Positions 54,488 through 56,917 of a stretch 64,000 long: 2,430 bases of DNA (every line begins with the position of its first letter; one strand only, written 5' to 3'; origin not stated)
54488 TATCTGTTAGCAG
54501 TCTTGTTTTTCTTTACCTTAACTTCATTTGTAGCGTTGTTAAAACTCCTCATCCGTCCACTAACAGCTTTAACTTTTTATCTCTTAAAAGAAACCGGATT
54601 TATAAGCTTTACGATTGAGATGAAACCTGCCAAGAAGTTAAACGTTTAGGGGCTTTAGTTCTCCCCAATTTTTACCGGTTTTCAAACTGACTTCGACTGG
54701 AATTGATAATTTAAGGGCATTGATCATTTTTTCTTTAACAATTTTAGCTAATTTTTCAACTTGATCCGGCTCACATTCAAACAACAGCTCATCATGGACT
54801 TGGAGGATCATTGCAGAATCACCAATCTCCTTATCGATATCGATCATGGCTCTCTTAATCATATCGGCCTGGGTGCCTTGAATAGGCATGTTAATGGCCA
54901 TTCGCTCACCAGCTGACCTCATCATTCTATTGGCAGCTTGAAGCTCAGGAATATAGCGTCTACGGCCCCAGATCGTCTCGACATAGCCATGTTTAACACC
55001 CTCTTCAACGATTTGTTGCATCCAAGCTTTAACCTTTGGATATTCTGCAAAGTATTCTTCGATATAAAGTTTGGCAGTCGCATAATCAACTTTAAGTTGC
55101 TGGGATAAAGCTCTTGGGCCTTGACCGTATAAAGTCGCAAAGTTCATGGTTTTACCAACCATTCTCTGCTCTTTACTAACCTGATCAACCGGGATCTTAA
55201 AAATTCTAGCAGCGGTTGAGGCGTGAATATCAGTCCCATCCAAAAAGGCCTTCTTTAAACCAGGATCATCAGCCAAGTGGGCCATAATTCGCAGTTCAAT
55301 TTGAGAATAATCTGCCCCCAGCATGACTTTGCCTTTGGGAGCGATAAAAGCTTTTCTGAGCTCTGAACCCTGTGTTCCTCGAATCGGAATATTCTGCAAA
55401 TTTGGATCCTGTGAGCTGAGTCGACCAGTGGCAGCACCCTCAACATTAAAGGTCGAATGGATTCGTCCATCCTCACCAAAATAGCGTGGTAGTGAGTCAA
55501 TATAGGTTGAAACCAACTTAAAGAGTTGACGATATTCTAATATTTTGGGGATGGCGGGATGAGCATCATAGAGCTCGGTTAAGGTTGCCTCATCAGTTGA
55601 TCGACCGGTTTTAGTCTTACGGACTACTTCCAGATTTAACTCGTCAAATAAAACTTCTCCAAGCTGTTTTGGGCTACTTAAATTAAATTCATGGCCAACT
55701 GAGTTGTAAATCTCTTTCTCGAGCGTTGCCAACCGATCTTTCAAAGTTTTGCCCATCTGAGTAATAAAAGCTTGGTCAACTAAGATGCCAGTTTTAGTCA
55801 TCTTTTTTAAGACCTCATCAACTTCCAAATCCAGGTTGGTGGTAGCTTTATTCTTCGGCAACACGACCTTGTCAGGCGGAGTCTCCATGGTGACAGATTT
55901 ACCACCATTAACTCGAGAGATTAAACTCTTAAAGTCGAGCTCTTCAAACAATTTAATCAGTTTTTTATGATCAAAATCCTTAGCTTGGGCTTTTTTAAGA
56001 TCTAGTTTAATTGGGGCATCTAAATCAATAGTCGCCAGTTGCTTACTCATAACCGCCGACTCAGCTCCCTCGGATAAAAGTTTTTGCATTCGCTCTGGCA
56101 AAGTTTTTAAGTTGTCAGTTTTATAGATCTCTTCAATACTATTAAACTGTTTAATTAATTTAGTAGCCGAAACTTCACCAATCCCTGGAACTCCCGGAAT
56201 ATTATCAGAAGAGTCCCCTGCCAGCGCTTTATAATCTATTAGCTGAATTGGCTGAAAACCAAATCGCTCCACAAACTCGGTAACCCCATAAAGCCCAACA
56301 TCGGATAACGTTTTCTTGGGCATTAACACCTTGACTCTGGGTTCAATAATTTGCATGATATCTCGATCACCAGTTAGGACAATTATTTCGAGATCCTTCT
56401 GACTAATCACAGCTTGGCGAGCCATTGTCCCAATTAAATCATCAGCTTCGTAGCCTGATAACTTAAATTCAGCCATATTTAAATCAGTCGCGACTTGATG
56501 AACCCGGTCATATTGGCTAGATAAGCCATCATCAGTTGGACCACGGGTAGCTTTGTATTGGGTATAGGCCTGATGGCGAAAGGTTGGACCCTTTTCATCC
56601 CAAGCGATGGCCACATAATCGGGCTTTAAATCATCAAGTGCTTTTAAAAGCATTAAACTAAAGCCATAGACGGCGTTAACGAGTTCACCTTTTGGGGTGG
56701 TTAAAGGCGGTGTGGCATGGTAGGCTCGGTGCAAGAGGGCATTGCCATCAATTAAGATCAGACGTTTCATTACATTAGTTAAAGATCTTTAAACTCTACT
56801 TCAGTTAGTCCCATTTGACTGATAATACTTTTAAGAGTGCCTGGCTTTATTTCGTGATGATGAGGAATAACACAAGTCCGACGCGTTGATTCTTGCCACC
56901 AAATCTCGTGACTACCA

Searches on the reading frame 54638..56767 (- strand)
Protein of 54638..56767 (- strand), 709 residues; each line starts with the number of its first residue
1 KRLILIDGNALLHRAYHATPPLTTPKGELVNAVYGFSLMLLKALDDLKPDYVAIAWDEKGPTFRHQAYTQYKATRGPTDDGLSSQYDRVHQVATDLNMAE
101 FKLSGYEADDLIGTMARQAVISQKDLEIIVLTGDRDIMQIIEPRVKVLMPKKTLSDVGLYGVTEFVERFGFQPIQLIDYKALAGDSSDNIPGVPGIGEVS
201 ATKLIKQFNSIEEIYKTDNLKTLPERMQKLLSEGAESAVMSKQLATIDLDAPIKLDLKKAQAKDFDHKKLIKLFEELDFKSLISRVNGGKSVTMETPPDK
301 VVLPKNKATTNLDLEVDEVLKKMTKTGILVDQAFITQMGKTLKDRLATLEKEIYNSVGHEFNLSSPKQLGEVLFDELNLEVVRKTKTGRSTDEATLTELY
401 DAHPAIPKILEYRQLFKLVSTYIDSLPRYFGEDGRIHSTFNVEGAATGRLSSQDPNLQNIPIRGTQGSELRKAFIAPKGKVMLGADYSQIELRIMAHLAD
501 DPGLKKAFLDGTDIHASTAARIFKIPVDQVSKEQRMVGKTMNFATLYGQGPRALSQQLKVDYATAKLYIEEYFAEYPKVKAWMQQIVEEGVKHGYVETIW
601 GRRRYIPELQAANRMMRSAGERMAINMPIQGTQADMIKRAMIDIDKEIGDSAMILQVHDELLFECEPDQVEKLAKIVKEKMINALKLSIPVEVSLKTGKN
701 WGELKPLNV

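Call 12: search_protein_families(library=pfam, proteins=[window:54638-56767:-], max_evalue=0.01)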
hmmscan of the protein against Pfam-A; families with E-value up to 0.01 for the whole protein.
window:54638-56767:- (709 aa): 3 families
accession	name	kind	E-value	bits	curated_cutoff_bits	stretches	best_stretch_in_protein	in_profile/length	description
PF00476.26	DNA_pol_A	-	3.9e-150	500.5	34.3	1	335-703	4-381/381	DNA polymerase family A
PF02739.22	5_3_exonuc_N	-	6.1e-50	169.6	34.3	1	2-170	1-164/164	5'-3' exonuclease, N-terminal resolvase-like domain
PF01367.25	5_3_exonuc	-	5.8e-30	104.1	40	1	172-267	2-96/97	5'-3' exonuclease, C-terminal SAM fold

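Call 27: find_related_loci(query=window:54638-56767:-, collection=genome_contigs, flank=10000)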
Query window:54638-56767:- (709 aa) in genome_contigs; peptide patterns used: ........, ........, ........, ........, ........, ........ (x = any residue, [..] = any of these).
599 stretches matched a pattern (row limit reached: there are more); 568 encode a relative of the query (tblastn E <= 1e-3); the best 80 are kept; 80 distinct loci.
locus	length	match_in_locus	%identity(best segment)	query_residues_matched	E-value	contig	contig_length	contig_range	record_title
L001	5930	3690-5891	68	1-707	0e+0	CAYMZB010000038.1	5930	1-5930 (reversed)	MAG TPA_asm: uncultured Gammaproteobacteria bacterium isolate binchicken_co203_489 genome assembly, contig: k141_2007335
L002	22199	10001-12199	67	1-707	0e+0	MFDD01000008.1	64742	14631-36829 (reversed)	MAG: Candidatus Daviesbacteria bacterium RIFCSPHIGHO2_02_FULL_43_12 rifcsphigho2_02_scaffold_390, whole genome shotgun s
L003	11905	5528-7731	61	1-707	0e+0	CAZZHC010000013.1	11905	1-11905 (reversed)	MAG TPA_asm: uncultured Gammaproteobacteria bacterium isolate SRP269290_co4_53 genome assembly, contig: NODE_4000_length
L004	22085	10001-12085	69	1-709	0e+0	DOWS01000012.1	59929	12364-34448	MAG TPA_asm: Candidatus Daviesbacteria bacterium isolate UBA9644 contig_2754, whole genome shotgun sequence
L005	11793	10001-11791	63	1-590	0e+0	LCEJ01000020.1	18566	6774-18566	MAG: Candidatus Daviesbacteria bacterium GW2011_GWA2_42_7 UV41_C0020, whole genome shotgun sequence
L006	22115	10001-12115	66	1-707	0e+0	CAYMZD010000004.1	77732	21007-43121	MAG TPA_asm: uncultured Gammaproteobacteria bacterium isolate binchicken_co110_145 genome assembly, contig: NODE_850_len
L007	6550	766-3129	40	1-705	9e-178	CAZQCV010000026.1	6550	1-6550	MAG TPA_asm: uncultured Candidatus Saccharibacteria bacterium isolate SRP135725_co1_459 genome assembly, contig: NODE_17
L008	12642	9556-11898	40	1-704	1e-172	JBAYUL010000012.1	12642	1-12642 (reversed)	MAG: Candidatus Paceibacterota bacterium isolate SO_2016_LW3_34 scaffold07168_LW162_2016, whole genome shotgun sequence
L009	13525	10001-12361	40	1-709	2e-170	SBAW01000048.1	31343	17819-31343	MAG: bacterium isolate Bin_17_1 Hy_contig34683, whole genome shotgun sequence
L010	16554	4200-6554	40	1-707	1e-169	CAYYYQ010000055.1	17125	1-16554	MAG TPA_asm: uncultured Candidatus Saccharibacteria bacterium isolate binchicken_co84_515 genome assembly, contig: k141_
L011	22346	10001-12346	39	2-705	5e-167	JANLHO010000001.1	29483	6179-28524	MAG: Patescibacteria group bacterium isolate P6-19 k99_225725, whole genome shotgun sequence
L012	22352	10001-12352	38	2-705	9e-166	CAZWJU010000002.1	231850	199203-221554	MAG TPA_asm: uncultured Candidatus Saccharibacteria bacterium isolate SRP278252_co2_131 genome assembly, contig: NODE_41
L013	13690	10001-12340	40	1-705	2e-165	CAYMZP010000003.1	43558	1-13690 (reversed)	MAG TPA_asm: uncultured Candidatus Saccharibacteria bacterium isolate SRP329715_co2_49 genome assembly, contig: NODE_179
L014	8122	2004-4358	37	2-707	4e-163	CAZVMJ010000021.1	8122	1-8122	MAG TPA_asm: uncultured Candidatus Saccharibacteria bacterium isolate SRP292972_co3_52 genome assembly, contig: NODE_341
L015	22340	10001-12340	38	2-705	3e-161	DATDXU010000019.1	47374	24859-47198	MAG TPA_asm: Candidatus Paceibacterota bacterium isolate SMAG_U8147 k141_1875653, whole genome shotgun sequence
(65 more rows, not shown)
